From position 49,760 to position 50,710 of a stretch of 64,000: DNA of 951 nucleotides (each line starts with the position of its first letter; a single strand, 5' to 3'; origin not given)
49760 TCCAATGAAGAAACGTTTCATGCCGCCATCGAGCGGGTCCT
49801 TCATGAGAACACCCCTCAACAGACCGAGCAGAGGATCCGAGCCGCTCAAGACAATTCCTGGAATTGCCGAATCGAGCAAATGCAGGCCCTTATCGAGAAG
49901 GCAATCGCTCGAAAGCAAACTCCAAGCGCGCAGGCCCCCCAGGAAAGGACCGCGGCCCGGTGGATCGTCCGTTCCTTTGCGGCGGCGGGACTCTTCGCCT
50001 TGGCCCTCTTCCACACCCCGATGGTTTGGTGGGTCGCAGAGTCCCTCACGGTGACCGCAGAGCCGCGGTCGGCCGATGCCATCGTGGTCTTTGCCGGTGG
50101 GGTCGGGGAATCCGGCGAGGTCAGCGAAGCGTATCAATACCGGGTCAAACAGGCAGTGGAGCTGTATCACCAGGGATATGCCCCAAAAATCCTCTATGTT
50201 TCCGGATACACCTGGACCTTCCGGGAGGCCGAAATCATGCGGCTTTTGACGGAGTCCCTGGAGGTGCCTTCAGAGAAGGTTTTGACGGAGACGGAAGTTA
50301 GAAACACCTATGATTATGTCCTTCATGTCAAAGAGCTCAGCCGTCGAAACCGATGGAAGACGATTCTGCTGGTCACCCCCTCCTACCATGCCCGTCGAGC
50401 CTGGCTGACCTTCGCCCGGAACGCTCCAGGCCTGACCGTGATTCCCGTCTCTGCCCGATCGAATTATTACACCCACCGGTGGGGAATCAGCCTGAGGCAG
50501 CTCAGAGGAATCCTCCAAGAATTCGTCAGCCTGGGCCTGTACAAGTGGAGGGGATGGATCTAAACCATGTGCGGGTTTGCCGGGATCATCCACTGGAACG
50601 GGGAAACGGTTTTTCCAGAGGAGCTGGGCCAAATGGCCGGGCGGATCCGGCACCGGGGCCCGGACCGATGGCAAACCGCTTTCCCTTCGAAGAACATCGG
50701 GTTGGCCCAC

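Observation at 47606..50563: GT4-GT4-DUF218 tri-domain fusion protein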

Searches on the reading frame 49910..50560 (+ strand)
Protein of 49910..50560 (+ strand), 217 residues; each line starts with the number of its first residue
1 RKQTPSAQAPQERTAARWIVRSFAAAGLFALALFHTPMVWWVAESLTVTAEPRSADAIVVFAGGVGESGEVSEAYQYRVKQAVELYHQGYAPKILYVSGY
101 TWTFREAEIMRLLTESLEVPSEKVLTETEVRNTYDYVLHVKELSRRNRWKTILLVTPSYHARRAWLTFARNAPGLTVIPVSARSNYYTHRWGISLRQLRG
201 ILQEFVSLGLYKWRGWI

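Call 26: search_solved_structures(query=window:49910-50560:+, max_evalue=1, show_alignments=2)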
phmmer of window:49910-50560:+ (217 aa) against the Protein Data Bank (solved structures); distinct sequences matched with E-value up to 1: 2.
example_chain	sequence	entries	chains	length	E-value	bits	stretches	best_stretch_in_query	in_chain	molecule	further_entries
9i6b_I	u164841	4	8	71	0.67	12.9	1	76-114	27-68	Import receptor subunit-like protein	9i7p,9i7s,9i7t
8b4i_I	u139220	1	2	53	0.72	12.8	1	84-114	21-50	TOM7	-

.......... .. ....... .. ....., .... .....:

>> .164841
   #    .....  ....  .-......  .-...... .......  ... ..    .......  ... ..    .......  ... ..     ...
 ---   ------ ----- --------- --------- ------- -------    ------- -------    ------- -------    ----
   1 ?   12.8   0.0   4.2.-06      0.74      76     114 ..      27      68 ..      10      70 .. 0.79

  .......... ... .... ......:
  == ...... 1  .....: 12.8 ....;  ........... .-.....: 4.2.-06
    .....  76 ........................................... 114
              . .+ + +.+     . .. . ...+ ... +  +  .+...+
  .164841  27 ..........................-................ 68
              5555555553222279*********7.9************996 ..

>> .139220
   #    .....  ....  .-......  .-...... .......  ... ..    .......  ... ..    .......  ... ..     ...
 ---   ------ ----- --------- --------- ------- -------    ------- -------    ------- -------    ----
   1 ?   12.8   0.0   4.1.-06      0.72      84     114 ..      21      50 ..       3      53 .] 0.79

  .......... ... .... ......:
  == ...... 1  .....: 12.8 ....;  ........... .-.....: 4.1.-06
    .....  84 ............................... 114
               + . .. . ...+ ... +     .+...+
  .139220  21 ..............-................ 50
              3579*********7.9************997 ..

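Call 62: predict_structure(alignment_id=A3)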
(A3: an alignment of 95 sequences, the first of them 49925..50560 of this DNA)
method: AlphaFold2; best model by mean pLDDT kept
length: 212 residues; sequences in the alignment: 95
mean_pLDDT: 88.9   pTM: 0.85
mean pLDDT of the five models: 88.9, 88.4, 87.9, 87.6, 86.3
residues with pLDDT >= 90: 145; 70-90: 44; 50-70: 16; < 50: 7
segments of 3 or more residues with pLDDT < 50: 1-3, 61-64
pLDDT, mean of each block of 10 residues (from residue 1): 60 91 92 91 96 84 60 95 98 75 93 98 92 97 98 93 98 89 77 91 97 97
secondary structure, 60 per line:
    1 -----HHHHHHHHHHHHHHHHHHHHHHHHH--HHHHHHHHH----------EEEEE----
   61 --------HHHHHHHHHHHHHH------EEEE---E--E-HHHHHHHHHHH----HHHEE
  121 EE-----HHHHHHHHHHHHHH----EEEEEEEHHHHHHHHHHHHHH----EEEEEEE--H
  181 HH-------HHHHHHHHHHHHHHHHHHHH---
elements in order: H6-30 H33-41 E52-56 H69-82 E89-92 H101-111 E119-122 H128-141 E146-152 H153-166 E171-177 H190-209
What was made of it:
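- On DUF218 / ElyC-SanA-YdcF superfamily (Pfam PF02698): The AF2 domain model has pLDDT 88.9 and pTM 0.85 (call 62).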

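Call 64: search_protein_representatives(protein=window:49925-50560:+)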
Query: 212 residues. Proteins with E-value up to 0.001 (for the whole library): 4408; up to 1e-10: 402; up to 1e-30: 36. The best 150 are listed.
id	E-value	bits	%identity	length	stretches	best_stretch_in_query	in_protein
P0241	3.6e-69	249.1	58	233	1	10-212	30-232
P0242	1.5e-54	201.3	48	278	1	8-212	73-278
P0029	1.8e-54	201.1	51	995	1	17-212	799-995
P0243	7.2e-52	192.5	49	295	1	12-212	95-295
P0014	2.1e-50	187.8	49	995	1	18-212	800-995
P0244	4.5e-49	183.4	44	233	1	11-212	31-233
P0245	5.4e-47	176.6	48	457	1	12-212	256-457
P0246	7.5e-46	172.9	45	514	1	14-212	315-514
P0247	7.1e-45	169.7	45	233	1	8-212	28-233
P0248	2.2e-44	168.1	39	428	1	9-212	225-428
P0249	1.0e-43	165.9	40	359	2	35-212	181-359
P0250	4.7e-43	163.8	42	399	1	8-212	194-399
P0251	2.8e-42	161.2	44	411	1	11-212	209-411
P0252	7.7e-42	159.8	40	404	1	10-212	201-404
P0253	1.0e-40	156.1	38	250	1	18-212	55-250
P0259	2.8e-37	144.9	40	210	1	18-210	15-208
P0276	5.6e-28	114.5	36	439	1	25-211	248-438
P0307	2.0e-21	93.1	32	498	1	8-212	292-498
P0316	3.1e-20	89.2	40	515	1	48-176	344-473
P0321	2.0e-19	86.6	39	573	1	9-176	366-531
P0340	6.5e-18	81.6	31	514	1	25-212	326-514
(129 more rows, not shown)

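Call 67: fold_search(model_id=the predicted structure, library=pdb)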
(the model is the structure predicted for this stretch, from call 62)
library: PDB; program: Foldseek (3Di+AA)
matches with E <= 10: 1631; with E <= 0.001: 5
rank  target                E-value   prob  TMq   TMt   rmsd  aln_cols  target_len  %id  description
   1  3ca8_B                1.8e-06  1.00  0.59  0.49   5.2       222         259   15  Crystal structure of Escherichia coli YdcF, an S-adenosyl-L-methionine utilizing enzyme (released 2008-05-06)
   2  2zr7                  4.0e-04  0.97  0.29  0.22   9.0       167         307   12  Msreca native form II' (released 2008-12-09)
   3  1mo4                  7.1e-04  0.92  0.29  0.22  15.4       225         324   10  RECA-ATP-GAMMA-S COMPLEX (released 2003-02-18)
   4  2zrb                  8.0e-04  0.95  0.29  0.22   8.7       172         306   12  MsRecA Q196E Form II' (released 2008-12-09)
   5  2zra                  8.6e-04  0.85  0.27  0.21   9.6       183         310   14  MsRecA Q196E ATPgS (released 2008-12-09)
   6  1mo6                  1.0e-03  0.94  0.28  0.22  14.5       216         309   11  RECA-DATP-MG COMPLEX (released 2003-02-18)
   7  2odn                  1.3e-03  0.97  0.31  0.23   8.8       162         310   13  MSRECA-dATP complex (released 2007-06-19)
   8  2zrl                  1.3e-03  0.94  0.28  0.22   7.8       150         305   17  MsRecA Q196A dATP FORM II' (released 2008-12-09)
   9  2ofo                  1.3e-03  0.87  0.29  0.22   9.5       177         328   13  MSrecA-native (released 2007-06-19)
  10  3hgm_A                1.7e-03  1.00  0.38  0.52   6.3       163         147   12  Universal Stress Protein TeaD from the TRAP transporter TeaABC of Halomonas elongata (released 2010-03-02)
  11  2zrp                  1.7e-03  0.90  0.28  0.22   9.2       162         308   14  MsRecA dATP form II' (released 2008-12-09)
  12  7ji4                  1.8e-03  1.00  0.41  0.62   4.4       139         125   14  Universal stress protein (USP) domain of KdpD histidine kinase in complex with second messenger c-di-AMP (released 2021-05-26)
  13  8sxw_C                2.1e-03  0.92  0.33  0.22   8.6       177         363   11  X-ray crystal structure of UDP- 2,3-diacetamido-2,3-dideoxy-glucuronic acid-2-epimerase from Thermus thermophilus stra (released 2023-09-13)
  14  2bhl_A                2.2e-03  0.96  0.36  0.20   7.0       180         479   14  X-RAY STRUCTURE OF HUMAN GLUCOSE-6-PHOSPHATE DEHYDROGENASE (DELETION VARIANT) COMPLEXED WITH GLUCOSE-6-PHOSPHATE (released 2005-04-25)
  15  2zri                  2.2e-03  0.90  0.30  0.22   7.9       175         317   12  MsRecA Q196A ADP form IV (released 2008-12-09)
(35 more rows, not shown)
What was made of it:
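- On DUF218 / ElyC-SanA-YdcF superfamily (Pfam PF02698): The next hits are generic Rossmann-like/HUP-type folds such as RecA, universal stress proteins and PPAT (call 67).
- Checked: The separately modelled DUF218 part is best matched by YdcF, 3CA8 (call 67).
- YdcF is the best structural match (call 67).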

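Call 69: find_related_loci(query=A3, collection=genome_contigs, flank=10000)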
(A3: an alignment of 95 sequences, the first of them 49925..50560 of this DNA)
Query A3 (212 aa) in genome_contigs; peptide patterns used: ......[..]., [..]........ (x = any residue, [..] = any of these).
466 stretches matched a pattern; 214 encode a relative of the query (tblastn E <= 1e-3); the best 80 are kept; 80 distinct loci.
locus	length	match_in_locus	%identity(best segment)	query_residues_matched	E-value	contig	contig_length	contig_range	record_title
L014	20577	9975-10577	60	11-211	3e-75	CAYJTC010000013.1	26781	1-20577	MAG TPA_asm: uncultured Planctomycetia bacterium isolate ERP125453_co1_454 genome assembly, contig: NODE_1553_length_267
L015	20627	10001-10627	54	8-212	4e-66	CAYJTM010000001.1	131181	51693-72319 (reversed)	MAG TPA_asm: uncultured Planctomycetia bacterium isolate ERP125453_co1_224 genome assembly, contig: NODE_52_length_13118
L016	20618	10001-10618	53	8-212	7e-64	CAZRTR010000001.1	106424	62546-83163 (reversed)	MAG TPA_asm: uncultured Planctomycetia bacterium isolate ERP125453_co1_528 genome assembly, contig: NODE_89_length_10642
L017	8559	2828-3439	51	10-212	2e-62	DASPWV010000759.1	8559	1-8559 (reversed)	MAG TPA_asm: Vicinamibacterales bacterium isolate SMAG_U11550 k141_378849, whole genome shotgun sequence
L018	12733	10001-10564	54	26-212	2e-62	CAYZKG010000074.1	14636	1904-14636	MAG TPA_asm: uncultured Nitrospira sp. isolate binchicken_co21_433 genome assembly, contig: NODE_2669_length_14636_cov_7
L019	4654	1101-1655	55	29-212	8e-62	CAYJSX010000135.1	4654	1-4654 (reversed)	MAG TPA_asm: uncultured Planctomycetia bacterium isolate ERP125453_co1_275 genome assembly, contig: NODE_25246_length_46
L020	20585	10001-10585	51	19-212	9e-61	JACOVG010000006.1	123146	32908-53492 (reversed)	MAG: Candidatus Omnitrophota bacterium isolate NC_groundwater_94_Ag_S2p5_63_724 S_2p5_S6_170907_scaffold_810531, whole g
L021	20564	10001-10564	52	26-212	1e-60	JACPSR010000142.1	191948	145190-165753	MAG: Candidatus Omnitrophota bacterium isolate NC_groundwater_711_Ag_S-0.2um_63_19 S36_SO-2_scaffold_546866, whole genom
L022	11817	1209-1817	49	16-212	6e-59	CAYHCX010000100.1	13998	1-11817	MAG TPA_asm: uncultured Acidobacterium sp. isolate ERP119702_co1_188 genome assembly, contig: NODE_5330_length_13998_cov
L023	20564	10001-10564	49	26-212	3e-58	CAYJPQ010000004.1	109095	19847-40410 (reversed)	MAG TPA_asm: uncultured Bifidobacteriaceae bacterium isolate ERP124720_co1_137 genome assembly, contig: NODE_243_length_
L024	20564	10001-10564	50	26-212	9e-58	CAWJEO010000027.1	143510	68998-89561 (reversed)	MAG: uncultured Acidobacteriota bacterium isolate MFD04850.bin.2.120 genome assembly, contig: contig_58676, whole genome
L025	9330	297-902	49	11-212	3e-57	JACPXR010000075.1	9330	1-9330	MAG: Candidatus Omnitrophota bacterium isolate NC_groundwater_842_Pr1_B-0.1um_62_9 Montesol18_Bp1_scaffold_1046282, whol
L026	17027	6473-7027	53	29-212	8e-57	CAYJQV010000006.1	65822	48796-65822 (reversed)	MAG TPA_asm: uncultured Planctomycetia bacterium isolate ERP125453_co1_223 genome assembly, contig: NODE_257_length_6582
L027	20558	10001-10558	49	29-212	2e-56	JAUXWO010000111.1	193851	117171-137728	MAG: Vicinamibacterales bacterium isolate C15_maxbin.114_sub C15_k141_404838, whole genome shotgun sequence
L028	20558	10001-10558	52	28-212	2e-56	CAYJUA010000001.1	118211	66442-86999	MAG TPA_asm: uncultured Planctomycetia bacterium isolate ERP125453_co1_428 genome assembly, contig: NODE_64_length_11821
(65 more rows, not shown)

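Call 82: search_protein_families(library=pfam, alignment_id=A5, max_evalue=0.00001)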
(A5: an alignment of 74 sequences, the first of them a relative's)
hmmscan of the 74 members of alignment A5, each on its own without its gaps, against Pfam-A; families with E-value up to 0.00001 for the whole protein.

A. member 1, L014:10591-12450:+ (620 aa): 3 families
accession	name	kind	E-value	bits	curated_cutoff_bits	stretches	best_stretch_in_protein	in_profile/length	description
PF00733.27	Asn_synthase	-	2.7e-105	353.3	21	1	244-608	2-354/354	Asparagine synthase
PF13537.11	GATase_7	-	2.1e-42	144.4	25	1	48-167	1-122/123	Glutamine amidotransferase domain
PF13522.11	GATase_6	-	5.4e-42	143.3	27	1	32-162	1-130/130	Glutamine amidotransferase domain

B. families by the number of members that match (of 74 scanned): 47 families (the first 25 are shown)
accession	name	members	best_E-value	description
PF13537.11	GATase_7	17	7.7e-47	Glutamine amidotransferase domain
PF13522.11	GATase_6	17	3.3e-45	Glutamine amidotransferase domain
PF00733.27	Asn_synthase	16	5e-108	Asparagine synthase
PF13472.12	Lipase_GDSL_2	10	5e-11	GDSL-like Lipase/Acylhydrolase family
PF00657.28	Lipase_GDSL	8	2.1e-08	GDSL-like Lipase/Acylhydrolase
PF14221.11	DUF4330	6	5e-21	Domain of unknown function (DUF4330)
PF13231.12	PMT_2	6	1.6e-16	Dolichyl-phosphate-mannose-protein mannosyltransferase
PF08241.18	Methyltransf_11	4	1.4e-23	Methyltransferase domain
PF13649.12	Methyltransf_25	4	4.3e-22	Methyltransferase domain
PF01370.27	Epimerase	3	1.1e-60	NAD dependent epimerase/dehydratase family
PF16363.11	GDP_Man_Dehyd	3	3.2e-58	GDP-mannose 4,6 dehydratase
PF00534.26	Glycos_transf_1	3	1e-37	Glycosyl transferases group 1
PF13692.12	Glyco_trans_1_4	3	7.2e-36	Glycosyl transferases group 1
PF13579.12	Glyco_trans_4_4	3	6.7e-24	Glycosyl transferase 4-like domain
PF13439.12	Glyco_transf_4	3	9.5e-24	Glycosyltransferase Family 4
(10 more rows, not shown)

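Call 83: search_protein_families(library=pfam, alignment_id=A6, max_evalue=0.00001)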
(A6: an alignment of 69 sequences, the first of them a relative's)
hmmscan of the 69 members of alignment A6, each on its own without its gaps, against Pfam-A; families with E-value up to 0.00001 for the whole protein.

A. member 1, L014:7220-7588:+ (123 aa): 0 families

B. families by the number of members that match (of 69 scanned): 35 families (the first 25 are shown)
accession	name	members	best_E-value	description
PF13692.12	Glyco_trans_1_4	20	3.2e-35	Glycosyl transferases group 1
PF00534.26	Glycos_transf_1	18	1.2e-37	Glycosyl transferases group 1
PF13439.12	Glyco_transf_4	17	2.6e-21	Glycosyltransferase Family 4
PF20706.3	GT4-conflict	16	4.4e-18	Family 4 Glycosyltransferase in conflict systems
PF13579.12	Glyco_trans_4_4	14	9.9e-21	Glycosyl transferase 4-like domain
PF00733.27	Asn_synthase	7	1.6e-105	Asparagine synthase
PF13537.11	GATase_7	5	7.4e-47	Glutamine amidotransferase domain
PF13522.11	GATase_6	5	3.2e-45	Glutamine amidotransferase domain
PF01522.26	Polysacc_deac_1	5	5.1e-24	Polysaccharide deacetylase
PF13524.12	Glyco_trans_1_2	5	1.3e-11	Glycosyl transferase-like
PF16861.10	Carbam_trans_C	3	5.5e-75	Carbamoyltransferase C-terminus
PF02543.21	Carbam_trans_N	3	1.6e-57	Carbamoyltransferase N-terminus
PF13231.12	PMT_2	3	2.9e-15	Dolichyl-phosphate-mannose-protein mannosyltransferase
PF00535.33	Glycos_transf_2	2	3.6e-28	Glycosyl transferase family 2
PF13641.12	Glyco_tranf_2_3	2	2.8e-09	Glycosyltransferase like family 2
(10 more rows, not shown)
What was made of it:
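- The gene before the two-domain gene is another GT4 in ~20/69 loci (call 83).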

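Call 86: search_protein_families(library=pfam, proteins=[P0245, P0246, P0248, P0250, P0252, P0276, P0307, P0316, P0321, P0340], max_evalue=0.001)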
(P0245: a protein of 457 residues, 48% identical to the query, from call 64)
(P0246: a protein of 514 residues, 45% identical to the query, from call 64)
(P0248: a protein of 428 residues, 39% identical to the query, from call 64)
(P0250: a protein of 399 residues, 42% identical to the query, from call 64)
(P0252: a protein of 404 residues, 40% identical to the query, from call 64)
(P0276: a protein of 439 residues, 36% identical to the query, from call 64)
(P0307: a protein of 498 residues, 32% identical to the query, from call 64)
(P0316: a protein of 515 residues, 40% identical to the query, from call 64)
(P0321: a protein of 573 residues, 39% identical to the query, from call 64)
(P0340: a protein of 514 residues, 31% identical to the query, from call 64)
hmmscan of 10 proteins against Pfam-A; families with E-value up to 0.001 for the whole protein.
P0245 (457 aa): 4 families
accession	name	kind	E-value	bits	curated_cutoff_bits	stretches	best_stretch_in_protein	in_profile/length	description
PF02698.23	DUF218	-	5.3e-23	81.8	27.6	1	295-429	1-110/133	DUF218 domain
PF13692.12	Glyco_trans_1_4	-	1.7e-14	54.7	27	1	63-196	1-139/142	Glycosyl transferases group 1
PF00534.26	Glycos_transf_1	-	1.4e-08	34.9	26.4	1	63-197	15-156/172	Glycosyl transferases group 1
PF13524.12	Glyco_trans_1_2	-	6.3e-06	26.6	25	1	80-224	4-142/144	Glycosyl transferase-like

P0246 (514 aa): 3 families
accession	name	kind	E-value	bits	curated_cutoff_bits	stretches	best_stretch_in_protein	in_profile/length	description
PF02698.23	DUF218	-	2.8e-27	95.7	27.6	1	352-503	1-132/133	DUF218 domain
PF13692.12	Glyco_trans_1_4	-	7.8e-12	46.1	27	1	115-252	3-140/142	Glycosyl transferases group 1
PF00534.26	Glycos_transf_1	-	9.5e-07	28.9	26.4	1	131-257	37-161/172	Glycosyl transferases group 1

P0248 (428 aa): 2 families
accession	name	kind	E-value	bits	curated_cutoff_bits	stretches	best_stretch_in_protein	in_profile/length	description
PF02698.23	DUF218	-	1.1e-26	93.7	27.6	1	267-395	1-110/133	DUF218 domain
PF13439.12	Glyco_transf_4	-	5.3e-05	23.8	28.5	1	20-186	10-163/170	Glycosyltransferase Family 4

P0250 (399 aa): 1 family
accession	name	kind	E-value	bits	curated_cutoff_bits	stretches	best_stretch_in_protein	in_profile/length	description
PF02698.23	DUF218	-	1.9e-27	96.3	27.6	1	237-389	1-133/133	DUF218 domain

P0252 (404 aa): 3 families
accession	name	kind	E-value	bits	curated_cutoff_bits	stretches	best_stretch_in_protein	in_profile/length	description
PF02698.23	DUF218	-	5.9e-26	91.4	27.6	1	242-393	1-132/133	DUF218 domain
PF13727.12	CoA_binding_3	-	2.3e-09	37.9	25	1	4-91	73-160/175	CoA-binding domain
PF17836.7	PglD_N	-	0.00013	22.9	23.4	1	10-72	1-58/78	PglD N-terminal domain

P0276 (439 aa): 3 families
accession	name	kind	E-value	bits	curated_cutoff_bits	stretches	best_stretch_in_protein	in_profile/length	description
PF02698.23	DUF218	-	6.6e-24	84.8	27.6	1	275-429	1-133/133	DUF218 domain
PF13692.12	Glyco_trans_1_4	-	7e-10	39.8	27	1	44-177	2-140/142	Glycosyl transferases group 1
PF00534.26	Glycos_transf_1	-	2.7e-05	24.2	26.4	1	44-150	16-128/172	Glycosyl transferases group 1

P0307 (498 aa): 4 families
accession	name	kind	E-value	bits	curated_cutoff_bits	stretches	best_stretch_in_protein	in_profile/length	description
PF02698.23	DUF218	-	7.2e-17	62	27.6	1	336-471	1-119/133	DUF218 domain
PF13439.12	Glyco_transf_4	-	3.9e-07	30.7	28.5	1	37-83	119-169/170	Glycosyltransferase Family 4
PF13692.12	Glyco_trans_1_4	-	3.2e-06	27.9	27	1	107-236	5-139/142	Glycosyl transferases group 1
PF13579.12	Glyco_trans_4_4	-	0.00057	20.7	29.7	1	28-77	103-156/158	Glycosyl transferase 4-like domain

P0316 (515 aa): 1 family
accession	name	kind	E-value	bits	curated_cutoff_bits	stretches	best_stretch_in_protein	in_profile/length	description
PF02698.23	DUF218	-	3.6e-14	53.2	27.6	1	347-488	1-119/133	DUF218 domain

P0321 (573 aa): 2 families
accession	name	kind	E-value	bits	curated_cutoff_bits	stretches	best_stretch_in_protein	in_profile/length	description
PF02698.23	DUF218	-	1.5e-14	54.5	27.6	1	429-538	17-110/133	DUF218 domain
PF13692.12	Glyco_trans_1_4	-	2.9e-07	31.3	27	1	181-314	2-141/142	Glycosyl transferases group 1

P0340 (514 aa): 3 families
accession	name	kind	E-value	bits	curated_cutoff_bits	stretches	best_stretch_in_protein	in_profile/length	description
PF02698.23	DUF218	-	1.1e-16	61.4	27.6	1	352-503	1-132/133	DUF218 domain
PF00535.33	Glycos_transf_2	-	2.5e-13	50.7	23.3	1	35-136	1-96/168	Glycosyl transferase family 2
PF10111.15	Glyco_tranf_2_2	-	0.00016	21.7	27.3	1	36-131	4-95/276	Glycosyltransferase like family 2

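Call 94: search_solved_structures(query=A3, max_evalue=0.01, show_alignments=0)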
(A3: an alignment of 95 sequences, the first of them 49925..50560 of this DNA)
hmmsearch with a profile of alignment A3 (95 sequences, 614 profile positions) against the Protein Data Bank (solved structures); distinct sequences matched with E-value up to 0.01: 1.
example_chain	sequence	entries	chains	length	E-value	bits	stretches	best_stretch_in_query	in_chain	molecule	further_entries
6kih_A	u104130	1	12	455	4.1e-07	31.9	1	159-389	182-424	Tll1590 protein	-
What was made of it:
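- Tried and rejected: These found nothing relevant (calls 26, 94).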
